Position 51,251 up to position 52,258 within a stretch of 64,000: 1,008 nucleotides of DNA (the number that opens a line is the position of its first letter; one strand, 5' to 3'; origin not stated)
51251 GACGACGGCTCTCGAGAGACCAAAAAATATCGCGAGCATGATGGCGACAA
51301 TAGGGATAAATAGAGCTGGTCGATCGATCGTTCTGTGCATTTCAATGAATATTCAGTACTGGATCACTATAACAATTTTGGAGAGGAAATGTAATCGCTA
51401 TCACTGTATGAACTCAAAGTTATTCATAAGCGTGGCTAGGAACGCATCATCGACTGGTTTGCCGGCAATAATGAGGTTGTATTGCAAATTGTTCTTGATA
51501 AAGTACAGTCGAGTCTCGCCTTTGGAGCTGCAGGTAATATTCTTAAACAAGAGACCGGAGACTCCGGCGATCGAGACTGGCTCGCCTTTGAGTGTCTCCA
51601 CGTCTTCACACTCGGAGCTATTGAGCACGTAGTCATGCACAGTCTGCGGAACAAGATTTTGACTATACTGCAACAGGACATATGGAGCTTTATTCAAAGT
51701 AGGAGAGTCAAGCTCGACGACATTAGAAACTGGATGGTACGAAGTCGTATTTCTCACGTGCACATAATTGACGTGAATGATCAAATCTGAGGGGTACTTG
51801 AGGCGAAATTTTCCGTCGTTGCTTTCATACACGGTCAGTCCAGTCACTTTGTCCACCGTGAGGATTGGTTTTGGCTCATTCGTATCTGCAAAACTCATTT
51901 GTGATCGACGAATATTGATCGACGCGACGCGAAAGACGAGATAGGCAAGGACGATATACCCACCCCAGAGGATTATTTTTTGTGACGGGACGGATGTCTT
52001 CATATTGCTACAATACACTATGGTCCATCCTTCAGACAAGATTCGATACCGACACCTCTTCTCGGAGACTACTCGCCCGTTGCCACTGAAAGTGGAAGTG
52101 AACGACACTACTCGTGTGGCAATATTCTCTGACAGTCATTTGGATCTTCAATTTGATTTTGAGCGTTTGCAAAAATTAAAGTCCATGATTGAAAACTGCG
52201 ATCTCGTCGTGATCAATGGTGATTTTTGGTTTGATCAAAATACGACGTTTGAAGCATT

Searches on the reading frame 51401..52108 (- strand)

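Call 6: search_protein_families(library=pfam, proteins=[window:51401-52108:-], max_evalue=1)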
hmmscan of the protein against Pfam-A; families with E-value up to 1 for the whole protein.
window:51401-52108:- (235 aa): 0 families

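Call 64: search_protein_families(library=ncbifam, proteins=[window:51401-52108:-], max_evalue=0.1)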
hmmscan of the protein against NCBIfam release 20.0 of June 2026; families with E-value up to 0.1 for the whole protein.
window:51401-52108:- (235 aa): 1 family
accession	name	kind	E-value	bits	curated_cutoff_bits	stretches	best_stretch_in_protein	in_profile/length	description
NF047920.1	lactonase_UilS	equivalog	0.01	15.6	400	0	100-138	187-224/285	UilS family quorum-quenching N-acyl-homoserine lactonase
